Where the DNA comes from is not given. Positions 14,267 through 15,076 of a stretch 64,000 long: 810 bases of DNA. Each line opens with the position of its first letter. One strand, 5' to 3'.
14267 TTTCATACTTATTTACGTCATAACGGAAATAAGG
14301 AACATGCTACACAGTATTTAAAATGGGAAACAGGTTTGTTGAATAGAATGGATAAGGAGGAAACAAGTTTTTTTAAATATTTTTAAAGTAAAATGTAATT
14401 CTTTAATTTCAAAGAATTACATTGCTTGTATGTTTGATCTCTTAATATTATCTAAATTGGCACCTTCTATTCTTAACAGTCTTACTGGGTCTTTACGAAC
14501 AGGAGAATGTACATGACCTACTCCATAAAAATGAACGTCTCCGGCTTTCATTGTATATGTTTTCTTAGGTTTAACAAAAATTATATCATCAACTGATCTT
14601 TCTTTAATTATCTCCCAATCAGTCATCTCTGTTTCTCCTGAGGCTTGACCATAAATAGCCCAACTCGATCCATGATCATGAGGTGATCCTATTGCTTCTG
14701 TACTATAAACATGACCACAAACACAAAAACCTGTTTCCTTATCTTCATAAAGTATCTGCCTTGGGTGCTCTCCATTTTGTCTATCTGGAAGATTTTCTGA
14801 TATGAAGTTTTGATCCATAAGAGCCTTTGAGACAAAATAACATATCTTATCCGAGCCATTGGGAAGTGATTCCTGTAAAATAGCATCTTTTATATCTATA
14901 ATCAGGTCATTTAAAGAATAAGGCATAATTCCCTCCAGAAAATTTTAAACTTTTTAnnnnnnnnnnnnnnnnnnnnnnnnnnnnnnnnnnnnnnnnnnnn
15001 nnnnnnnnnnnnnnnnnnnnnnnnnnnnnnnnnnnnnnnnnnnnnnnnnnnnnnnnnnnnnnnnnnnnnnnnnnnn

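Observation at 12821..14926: Atypical thiol-dioxygenase-like cupin convergent on a four-domain rhodanese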

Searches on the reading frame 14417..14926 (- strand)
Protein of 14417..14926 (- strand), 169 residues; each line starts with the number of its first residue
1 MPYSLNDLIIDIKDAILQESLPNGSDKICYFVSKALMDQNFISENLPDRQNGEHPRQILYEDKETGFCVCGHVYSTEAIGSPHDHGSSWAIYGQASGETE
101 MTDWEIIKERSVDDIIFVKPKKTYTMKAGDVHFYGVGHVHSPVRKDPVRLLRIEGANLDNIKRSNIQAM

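Call 4: search_protein_families(library=pfam, proteins=[window:14417-14926:-], max_evalue=0.01)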
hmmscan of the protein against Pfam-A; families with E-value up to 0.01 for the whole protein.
window:14417-14926:- (169 aa): 0 families

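Call 5: search_protein_families(library=ncbifam, proteins=[window:14417-14926:-], max_evalue=0.01)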
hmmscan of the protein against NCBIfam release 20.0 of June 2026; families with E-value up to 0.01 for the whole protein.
window:14417-14926:- (169 aa): 0 families

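Call 6: search_protein_families(library=pfam, proteins=[window:14417-14926:-], max_evalue=10)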
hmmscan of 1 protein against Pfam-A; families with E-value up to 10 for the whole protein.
window:14417-14926:- (169 aa): 0 families

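Call 7: search_solved_structures(query=window:14417-14926:-, max_evalue=10, show_alignments=3)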
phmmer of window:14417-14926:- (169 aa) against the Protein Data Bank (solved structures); distinct sequences matched with E-value up to 10: 17.
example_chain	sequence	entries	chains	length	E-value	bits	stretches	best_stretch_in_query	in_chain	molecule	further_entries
7crg_A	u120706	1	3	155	0.34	13.8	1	73-143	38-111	Prelamin-A/C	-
9ul6_C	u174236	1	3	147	0.4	13.6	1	78-143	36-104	Lamin-A/C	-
7yvd_A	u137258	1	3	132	0.44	13.4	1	81-143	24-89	Lamin-A/C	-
6ghd_B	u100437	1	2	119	0.45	13.4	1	84-143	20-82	Prelamin-A/C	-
6rpr_B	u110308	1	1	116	0.45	13.4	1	84-143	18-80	Prelamin-A/C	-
1ivt_A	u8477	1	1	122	0.48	13.3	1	84-143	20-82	Lamin A/C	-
7z21_E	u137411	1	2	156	0.49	13.3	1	78-143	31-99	Lamin-A/C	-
9j8m_M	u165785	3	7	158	0.49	13.3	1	78-143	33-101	Lamin-A/C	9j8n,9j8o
1ifr_A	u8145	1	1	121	0.51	13.2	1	85-143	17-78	Lamin A/C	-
1ufg_A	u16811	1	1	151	0.54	13.1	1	75-143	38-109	Lamin A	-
8xgq_B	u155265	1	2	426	0.55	13.1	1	33-71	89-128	LtpM1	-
1kny_A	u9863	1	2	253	1.3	11.8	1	12-52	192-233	KANAMYCIN NUCLEOTIDYLTRANSFERASE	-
1kan_A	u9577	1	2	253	1.3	11.8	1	12-52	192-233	KANAMYCIN NUCLEOTIDYLTRANSFERASE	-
6un8_A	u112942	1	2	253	1.4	11.8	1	12-52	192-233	Aminoglycoside NucleotidylTransferase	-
6nlt_A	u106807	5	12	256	1.4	11.8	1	12-52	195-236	Kanamycin nucleotidyltransferase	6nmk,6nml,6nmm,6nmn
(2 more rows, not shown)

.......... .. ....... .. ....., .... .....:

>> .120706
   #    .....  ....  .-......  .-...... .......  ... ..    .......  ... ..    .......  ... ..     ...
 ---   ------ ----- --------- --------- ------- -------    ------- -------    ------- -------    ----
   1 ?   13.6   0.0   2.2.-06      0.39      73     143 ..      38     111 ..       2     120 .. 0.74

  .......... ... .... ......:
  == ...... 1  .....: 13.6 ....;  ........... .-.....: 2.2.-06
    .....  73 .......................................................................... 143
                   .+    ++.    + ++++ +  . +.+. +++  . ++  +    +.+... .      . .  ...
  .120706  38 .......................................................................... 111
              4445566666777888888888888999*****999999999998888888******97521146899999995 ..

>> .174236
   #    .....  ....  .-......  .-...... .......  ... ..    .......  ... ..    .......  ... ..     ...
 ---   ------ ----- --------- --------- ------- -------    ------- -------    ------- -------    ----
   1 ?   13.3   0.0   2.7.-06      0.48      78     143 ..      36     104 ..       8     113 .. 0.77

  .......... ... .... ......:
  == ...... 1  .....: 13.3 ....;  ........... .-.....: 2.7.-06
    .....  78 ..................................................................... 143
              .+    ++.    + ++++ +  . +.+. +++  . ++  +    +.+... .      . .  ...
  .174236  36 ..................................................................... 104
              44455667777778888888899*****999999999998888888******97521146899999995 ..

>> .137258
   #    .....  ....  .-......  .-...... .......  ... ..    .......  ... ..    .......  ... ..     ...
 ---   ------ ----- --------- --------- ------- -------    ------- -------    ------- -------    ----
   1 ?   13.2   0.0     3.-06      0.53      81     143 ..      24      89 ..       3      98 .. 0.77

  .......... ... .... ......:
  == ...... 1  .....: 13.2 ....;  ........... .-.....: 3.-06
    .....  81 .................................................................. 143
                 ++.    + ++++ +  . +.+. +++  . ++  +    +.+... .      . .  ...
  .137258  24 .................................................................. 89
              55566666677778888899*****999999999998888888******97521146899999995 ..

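Call 8: find_homologous_proteins(query=window:14417-14926:-)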
Query window:14417-14926:- (169 aa): 1296 proteins with E <= 0.001 among 1308 candidates; the best 120 are listed.
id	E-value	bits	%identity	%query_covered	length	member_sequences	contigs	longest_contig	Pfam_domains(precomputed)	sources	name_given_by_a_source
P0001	3.7e-99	347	87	100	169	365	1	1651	-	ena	-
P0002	6.8e-93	327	82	100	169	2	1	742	-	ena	-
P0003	4.8e-92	324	82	99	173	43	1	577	-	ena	-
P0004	8.4e-92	323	81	99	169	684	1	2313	-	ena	-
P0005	2.8e-90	318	79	100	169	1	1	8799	-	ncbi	-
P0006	1.3e-89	316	79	100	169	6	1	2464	-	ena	-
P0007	3.2e-89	315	78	100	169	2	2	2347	-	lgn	-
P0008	3.6e-89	315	78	100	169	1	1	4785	-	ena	-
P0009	3.6e-89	315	78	100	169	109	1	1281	-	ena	-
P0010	2.4e-88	312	78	100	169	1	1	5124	-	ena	-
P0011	3.3e-88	312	79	100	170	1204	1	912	-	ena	-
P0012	8.3e-88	310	78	100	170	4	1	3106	-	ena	-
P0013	8.8e-87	307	77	100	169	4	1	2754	-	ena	-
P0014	1.7e-86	306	78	100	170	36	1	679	-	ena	-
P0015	3.2e-86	305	78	100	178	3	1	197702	-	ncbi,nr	ncbi:hypothetical protein OAI86_00015 [Alphaproteobacteria bacterium]|nr:hypothetical protein [Alpha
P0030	3.6e-80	286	72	99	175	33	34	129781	-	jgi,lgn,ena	jgi:hypothetical protein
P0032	5.3e-80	285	70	100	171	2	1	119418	-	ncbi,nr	ncbi:hypothetical protein OAT42_00290 [Alphaproteobacteria bacterium]|nr:hypothetical protein [Alpha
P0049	1.4e-64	235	60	99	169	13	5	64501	-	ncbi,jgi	ncbi:MAG: hypothetical protein P8X75_05705 [Limibacillus sp.]|jgi:hypothetical protein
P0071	1.7e-60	222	58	99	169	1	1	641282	-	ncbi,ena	-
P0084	5.4e-60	220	57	99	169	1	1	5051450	-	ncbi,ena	-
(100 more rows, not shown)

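Call 10: search_solved_structures(query=A1, max_evalue=10, show_alignments=3)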
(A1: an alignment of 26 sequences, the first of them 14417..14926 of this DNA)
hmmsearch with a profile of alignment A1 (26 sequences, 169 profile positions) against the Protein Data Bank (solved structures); distinct sequences matched with E-value up to 10: 2.
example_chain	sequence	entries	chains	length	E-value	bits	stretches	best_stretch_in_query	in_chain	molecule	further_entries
1vd5_A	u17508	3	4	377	0.077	15.8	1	54-108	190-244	unsaturated glucuronyl hydrolase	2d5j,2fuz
2ahf_A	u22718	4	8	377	0.077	15.8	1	54-108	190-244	unsaturated glucuronyl hydrolase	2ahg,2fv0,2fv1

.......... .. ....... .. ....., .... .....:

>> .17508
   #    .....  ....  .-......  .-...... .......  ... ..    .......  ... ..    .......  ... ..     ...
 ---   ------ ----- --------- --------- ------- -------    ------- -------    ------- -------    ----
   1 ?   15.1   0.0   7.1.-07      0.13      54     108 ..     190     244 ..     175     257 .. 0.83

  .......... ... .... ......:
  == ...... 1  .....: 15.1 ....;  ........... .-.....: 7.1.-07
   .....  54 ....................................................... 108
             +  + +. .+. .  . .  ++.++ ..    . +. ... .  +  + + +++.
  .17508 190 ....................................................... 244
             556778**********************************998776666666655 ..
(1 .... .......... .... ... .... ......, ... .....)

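Call 12: find_encoding_contigs(protein=P0084, flank=10000, max_places=2)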
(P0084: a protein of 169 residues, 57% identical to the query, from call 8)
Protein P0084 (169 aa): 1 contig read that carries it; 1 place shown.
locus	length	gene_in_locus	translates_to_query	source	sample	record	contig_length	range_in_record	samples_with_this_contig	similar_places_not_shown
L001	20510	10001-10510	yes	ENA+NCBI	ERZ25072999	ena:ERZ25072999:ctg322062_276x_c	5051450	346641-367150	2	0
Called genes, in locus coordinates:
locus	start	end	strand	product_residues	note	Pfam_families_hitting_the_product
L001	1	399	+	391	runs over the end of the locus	PF01266:DAO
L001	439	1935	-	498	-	PF02321:OEP (faint)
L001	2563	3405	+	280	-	PF00378:ECH_1, PF16113:ECH_2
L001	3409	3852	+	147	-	PF00903:Glyoxalase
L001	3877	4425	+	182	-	PF13380:CoA_binding_2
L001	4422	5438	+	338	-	PF03150:CCP_MauG, PF00034:Cytochrom_C (faint)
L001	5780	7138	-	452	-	PF06123:CreD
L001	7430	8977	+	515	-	PF02776:TPP_enzyme_N, PF02775:TPP_enzyme_C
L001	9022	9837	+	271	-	PF11716:MDMPI_N, PF12867:DinB_2 (faint)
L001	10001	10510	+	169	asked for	-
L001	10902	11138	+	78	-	-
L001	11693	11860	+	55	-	PF04964:Flp_Fap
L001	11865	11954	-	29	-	-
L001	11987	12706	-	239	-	PF03352:Adenine_glyco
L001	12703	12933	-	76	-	-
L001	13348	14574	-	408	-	PF07690:MFS_1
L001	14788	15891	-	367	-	PF00296:Bac_luciferase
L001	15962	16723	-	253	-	-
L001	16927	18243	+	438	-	PF13433:Peripla_BP_5, PF13458:Peripla_BP_6, PF01094:ANF_receptor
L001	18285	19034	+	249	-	PF13476:AAA_23 (faint), PF00005:ABC_tran, PF12399:BCA_ABC_TP_C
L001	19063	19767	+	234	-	PF00005:ABC_tran, PF13304:AAA_21 (faint)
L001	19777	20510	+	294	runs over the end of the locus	PF02653:BPD_transp_2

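Call 13: find_encoding_contigs(protein=P0071, flank=10000, max_places=2)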
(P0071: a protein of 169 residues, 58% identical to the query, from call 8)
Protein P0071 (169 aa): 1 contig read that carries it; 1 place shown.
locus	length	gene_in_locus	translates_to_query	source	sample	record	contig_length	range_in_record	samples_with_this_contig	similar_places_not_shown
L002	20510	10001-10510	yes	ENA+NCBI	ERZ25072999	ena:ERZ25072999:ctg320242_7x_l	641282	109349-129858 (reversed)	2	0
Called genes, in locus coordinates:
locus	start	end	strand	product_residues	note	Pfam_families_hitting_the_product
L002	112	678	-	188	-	-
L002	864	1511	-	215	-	-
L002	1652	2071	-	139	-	-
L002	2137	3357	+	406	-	PF13428:TPR_14 (faint), PF23914:TPR_CcmH_CycH, PF07719:TPR_2 (faint), PF13432:TPR_16 (weak), PF24575:TPR_Slam (weak)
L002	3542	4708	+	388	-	-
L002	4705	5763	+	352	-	-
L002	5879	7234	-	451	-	PF06123:CreD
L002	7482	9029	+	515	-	PF02776:TPP_enzyme_N, PF02775:TPP_enzyme_C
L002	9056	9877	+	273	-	PF11716:MDMPI_N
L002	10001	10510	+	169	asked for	-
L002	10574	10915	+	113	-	-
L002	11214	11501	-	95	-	PF07045:DUF1330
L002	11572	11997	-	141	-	PF00042:Globin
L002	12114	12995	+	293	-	PF00126:HTH_1, PF03466:LysR_substrate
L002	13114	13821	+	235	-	PF00528:BPD_transp_1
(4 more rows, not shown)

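Call 14: find_encoding_contigs(protein=P0015, flank=10000, max_places=2)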
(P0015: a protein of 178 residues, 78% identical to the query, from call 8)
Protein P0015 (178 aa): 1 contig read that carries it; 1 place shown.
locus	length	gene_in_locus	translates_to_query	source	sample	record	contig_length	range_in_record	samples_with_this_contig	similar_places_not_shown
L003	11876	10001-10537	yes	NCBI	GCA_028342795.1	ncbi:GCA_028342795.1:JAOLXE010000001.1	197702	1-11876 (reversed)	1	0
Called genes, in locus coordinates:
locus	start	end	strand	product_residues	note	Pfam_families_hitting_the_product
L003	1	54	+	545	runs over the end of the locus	PF00501:AMP-binding, PF13193:AMP-binding_C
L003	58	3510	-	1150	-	PF02775:TPP_enzyme_C (weak), PF01558:POR, PF20169:DUF6537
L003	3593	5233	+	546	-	PF00501:AMP-binding, PF13193:AMP-binding_C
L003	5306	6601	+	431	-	PF01053:Cys_Met_Meta_PP, PF01041:DegT_DnrJ_EryC1, PF01212:Beta_elim_lyase (faint), PF00266:Aminotran_5 (weak)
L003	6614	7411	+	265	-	PF02230:Abhydrolase_2 (faint), PF00561:Abhydrolase_1, PF12146:Hydrolase_4, PF12697:Abhydrolase_6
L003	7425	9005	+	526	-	PF00501:AMP-binding, PF13193:AMP-binding_C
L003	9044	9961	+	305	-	PF00701:DHDPS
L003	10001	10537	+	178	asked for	-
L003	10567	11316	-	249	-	PF00378:ECH_1, PF16113:ECH_2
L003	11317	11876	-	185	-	PF02515:CoA_transf_3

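Call 15: find_encoding_contigs(protein=P0032, flank=10000, max_places=2)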
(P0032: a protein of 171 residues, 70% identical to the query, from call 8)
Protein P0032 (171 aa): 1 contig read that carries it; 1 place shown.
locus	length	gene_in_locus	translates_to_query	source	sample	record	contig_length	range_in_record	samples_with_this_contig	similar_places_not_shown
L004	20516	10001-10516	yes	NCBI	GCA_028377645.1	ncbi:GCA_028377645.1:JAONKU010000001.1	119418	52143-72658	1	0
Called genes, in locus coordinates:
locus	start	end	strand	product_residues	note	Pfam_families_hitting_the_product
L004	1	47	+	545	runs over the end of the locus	PF00501:AMP-binding, PF13193:AMP-binding_C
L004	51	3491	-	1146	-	PF01558:POR, PF20169:DUF6537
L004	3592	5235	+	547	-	PF00501:AMP-binding, PF13193:AMP-binding_C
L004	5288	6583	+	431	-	PF01053:Cys_Met_Meta_PP, PF00155:Aminotran_1_2 (weak), PF01041:DegT_DnrJ_EryC1, PF01212:Beta_elim_lyase, PF00266:Aminotran_5 (weak)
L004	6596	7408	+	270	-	PF02230:Abhydrolase_2 (faint), PF00561:Abhydrolase_1, PF12146:Hydrolase_4, PF12695:Abhydrolase_5 (faint), PF12697:Abhydrolase_6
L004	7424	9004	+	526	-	PF00501:AMP-binding, PF13193:AMP-binding_C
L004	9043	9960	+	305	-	PF00701:DHDPS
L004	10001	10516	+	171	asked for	-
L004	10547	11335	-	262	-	PF00378:ECH_1, PF16113:ECH_2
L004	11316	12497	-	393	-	PF02515:CoA_transf_3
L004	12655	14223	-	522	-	PF00581:Rhodanese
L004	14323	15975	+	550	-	PF02776:TPP_enzyme_N, PF00205:TPP_enzyme_M, PF02775:TPP_enzyme_C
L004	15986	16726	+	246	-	PF01925:TauE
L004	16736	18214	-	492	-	PF01970:TctA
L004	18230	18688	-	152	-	PF07331:TctB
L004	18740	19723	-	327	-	PF03401:TctC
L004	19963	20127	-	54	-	-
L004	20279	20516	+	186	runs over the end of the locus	PF03232:COQ7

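Call 16: find_encoding_contigs(protein=P0049, flank=10000, max_places=2)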
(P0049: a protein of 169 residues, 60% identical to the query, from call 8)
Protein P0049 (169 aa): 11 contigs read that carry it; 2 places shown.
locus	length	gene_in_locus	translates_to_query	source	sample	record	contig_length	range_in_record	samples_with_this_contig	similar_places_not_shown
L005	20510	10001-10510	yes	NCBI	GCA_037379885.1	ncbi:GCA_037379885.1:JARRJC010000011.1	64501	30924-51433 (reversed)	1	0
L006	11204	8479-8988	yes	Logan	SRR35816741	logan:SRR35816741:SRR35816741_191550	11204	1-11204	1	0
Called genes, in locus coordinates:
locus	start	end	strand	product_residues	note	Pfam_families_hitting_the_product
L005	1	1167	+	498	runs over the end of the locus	PF01935:DUF87, PF05872:HerA_C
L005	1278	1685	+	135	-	PF10391:DNA_pol_lambd_f (faint), PF11731:Cdd1 (faint), PF14520:HHH_5 (weak), PF14229:DUF4332, PF21999:IMS_HHH_1 (faint)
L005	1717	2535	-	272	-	PF03976:PPK2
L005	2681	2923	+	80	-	-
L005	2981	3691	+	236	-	PF02163:Peptidase_M50 (weak)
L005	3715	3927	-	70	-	-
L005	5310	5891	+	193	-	PF04367:DUF502 (faint)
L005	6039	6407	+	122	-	PF00027:cNMP_binding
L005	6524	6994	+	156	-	-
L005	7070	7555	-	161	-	PF15891:Nuc_deoxyri_tr2 (faint), PF11071:Nuc_deoxyri_tr3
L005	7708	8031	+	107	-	-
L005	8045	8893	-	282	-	PF04909:Amidohydro_2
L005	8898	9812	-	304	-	PF02574:S-methyl_trans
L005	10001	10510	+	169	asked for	-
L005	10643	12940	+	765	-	PF01315:Ald_Xan_dh_C, PF02738:MoCoBD_1, PF20256:MoCoBD_2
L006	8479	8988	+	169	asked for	-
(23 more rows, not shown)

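Call 17: find_encoding_contigs(protein=P0030, flank=10000, max_places=2)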
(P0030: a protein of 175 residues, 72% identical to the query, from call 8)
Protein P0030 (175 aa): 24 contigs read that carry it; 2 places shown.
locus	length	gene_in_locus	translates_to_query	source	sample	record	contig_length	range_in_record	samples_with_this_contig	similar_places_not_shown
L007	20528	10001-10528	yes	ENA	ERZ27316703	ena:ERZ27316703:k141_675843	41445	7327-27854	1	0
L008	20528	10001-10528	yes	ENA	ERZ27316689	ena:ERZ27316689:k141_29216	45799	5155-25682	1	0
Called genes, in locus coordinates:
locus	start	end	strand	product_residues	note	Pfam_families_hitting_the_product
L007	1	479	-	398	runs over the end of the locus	PF00155:Aminotran_1_2 (weak), PF01041:DegT_DnrJ_EryC1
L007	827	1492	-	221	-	PF00702:Hydrolase, PF12710:HAD, PF13419:HAD_2, PF13242:Hydrolase_like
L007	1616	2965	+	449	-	PF00483:NTP_transferase, PF01128:IspD, PF12804:NTP_transf_3, PF14602:Hexapep_2 (faint), PF25084:LbH_EIF2B (faint), PF00132:Hexapep (weak), PF25087:GMPPB_C, PF00132:Hexapep (weak)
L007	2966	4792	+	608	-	PF13522:GATase_6, PF13537:GATase_7, PF01380:SIS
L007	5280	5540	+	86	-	-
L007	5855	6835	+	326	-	-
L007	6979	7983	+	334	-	-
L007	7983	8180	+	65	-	PF10985:DUF2805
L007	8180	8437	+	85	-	-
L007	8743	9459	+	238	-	-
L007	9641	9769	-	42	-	-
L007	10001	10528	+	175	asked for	-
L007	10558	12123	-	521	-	PF00581:Rhodanese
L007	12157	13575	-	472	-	PF00171:Aldedh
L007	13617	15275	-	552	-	PF13424:TPR_12 (faint), PF13432:TPR_16 (faint), PF00515:TPR_1 (faint), PF07719:TPR_2 (faint), PF13181:TPR_8 (faint)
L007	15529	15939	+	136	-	-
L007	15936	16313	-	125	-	PF07661:MORN_2 (weak)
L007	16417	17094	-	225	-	PF00857:Isochorismatase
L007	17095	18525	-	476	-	PF02812:ELFV_dehydrog_N, PF00208:ELFV_dehydrog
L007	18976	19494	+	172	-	PF05706:CDKN3, PF22784:PTP-SAK, PF00102:Y_phosphatase, PF00782:DSPc (weak), PF22785:Tc-R-P, PF13350:Y_phosphatase3 (faint)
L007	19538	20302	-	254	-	PF00106:adh_short, PF01370:Epimerase (weak), PF08659:KR, PF23441:SDR (faint), PF13561:adh_short_C2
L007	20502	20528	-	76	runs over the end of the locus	-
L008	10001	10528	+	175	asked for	-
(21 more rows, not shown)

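Call 18: predict_structure(alignment_id=A1)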
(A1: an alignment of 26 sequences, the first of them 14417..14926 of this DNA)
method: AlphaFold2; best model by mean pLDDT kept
length: 169 residues; sequences in the alignment: 26
mean_pLDDT: 93.6   pTM: 0.88
mean pLDDT of the five models: 93.6, 93.4, 93.1, 91.3, 91.0
residues with pLDDT >= 90: 140; 70-90: 23; 50-70: 6; < 50: 0
segments of 3 or more residues with pLDDT < 50: none
pLDDT, mean of each block of 10 residues (from residue 1): 93 92 94 97 96 93 93 96 94 98 88 84 98 97 98 90 89
secondary structure, 60 per line:
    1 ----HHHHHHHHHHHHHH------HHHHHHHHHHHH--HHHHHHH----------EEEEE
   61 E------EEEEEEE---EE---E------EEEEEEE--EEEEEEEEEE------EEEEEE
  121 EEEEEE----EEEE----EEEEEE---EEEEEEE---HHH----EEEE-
elements in order: H5-18 H25-36 H39-45 E56-61 E68-74 E90-96 E99-108 E115-126 E131-134 E139-144 E148-154 E165-168

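Call 21: fold_search(model_id=the predicted structure, library=pdb)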
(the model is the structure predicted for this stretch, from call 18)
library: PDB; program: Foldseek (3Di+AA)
matches with E <= 10: 1789; with E <= 0.001: 683
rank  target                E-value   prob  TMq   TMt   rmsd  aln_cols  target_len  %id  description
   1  8vni                  7.9e-11  1.00  0.79  0.70   2.8       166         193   19  A ligand-free crystal structure of mercaptosuccinate dioxygenase (released 2026-01-14)
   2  6xb9_I                1.7e-10  1.00  0.78  0.71   2.7       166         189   16  Crystal structure of Azotobacter vinelandii 3-mercaptopropionic acid dioxygenase in complex with 3-hydroxypropionic ac (released 2021-03-03)
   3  6xb9_A                2.0e-10  1.00  0.78  0.69   2.7       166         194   16  Crystal structure of Azotobacter vinelandii 3-mercaptopropionic acid dioxygenase in complex with 3-hydroxypropionic ac (released 2021-03-03)
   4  6xb9_B                2.2e-10  1.00  0.78  0.69   2.7       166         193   16  Crystal structure of Azotobacter vinelandii 3-mercaptopropionic acid dioxygenase in complex with 3-hydroxypropionic ac (released 2021-03-03)
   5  6xb9_C                2.4e-10  1.00  0.78  0.69   2.7       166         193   16  Crystal structure of Azotobacter vinelandii 3-mercaptopropionic acid dioxygenase in complex with 3-hydroxypropionic ac (released 2021-03-03)
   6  4tlf_A                3.0e-10  1.00  0.78  0.69   2.7       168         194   15  Crystal structure of Thiol dioxygenase from Pseudomonas aeruginosa (released 2015-06-17)
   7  4wvz_D                3.8e-10  1.00  0.77  0.65   2.7       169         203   15  Crystal structure of artificial crosslinked thiol dioxygenase G95C variant from Pseudomonas aeruginosa (released 2016-02-24)
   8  4tlf_D                3.8e-10  1.00  0.73  0.63   3.7       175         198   17  Crystal structure of Thiol dioxygenase from Pseudomonas aeruginosa (released 2015-06-17)
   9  4qm9_A                4.0e-10  1.00  0.69  0.75   3.3       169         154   11  Crystal Structure of a Putative Cysteine Dioxygenase From Bacillus subtilis with Cys-bound (released 2014-11-19)
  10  6xb9_F                4.9e-10  1.00  0.76  0.70   2.9       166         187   15  Crystal structure of Azotobacter vinelandii 3-mercaptopropionic acid dioxygenase in complex with 3-hydroxypropionic ac (released 2021-03-03)
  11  6xb9_L                5.5e-10  1.00  0.77  0.70   2.6       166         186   16  Crystal structure of Azotobacter vinelandii 3-mercaptopropionic acid dioxygenase in complex with 3-hydroxypropionic ac (released 2021-03-03)
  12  4wvz_C                5.5e-10  1.00  0.78  0.67   2.6       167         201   16  Crystal structure of artificial crosslinked thiol dioxygenase G95C variant from Pseudomonas aeruginosa (released 2016-02-24)
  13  4tlf_C                6.2e-10  1.00  0.79  0.69   2.6       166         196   15  Crystal structure of Thiol dioxygenase from Pseudomonas aeruginosa (released 2015-06-17)
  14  4tlf_B                6.2e-10  1.00  0.78  0.69   2.7       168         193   15  Crystal structure of Thiol dioxygenase from Pseudomonas aeruginosa (released 2015-06-17)
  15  4wvz_A                8.4e-10  1.00  0.80  0.70   2.5       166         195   15  Crystal structure of artificial crosslinked thiol dioxygenase G95C variant from Pseudomonas aeruginosa (released 2016-02-24)
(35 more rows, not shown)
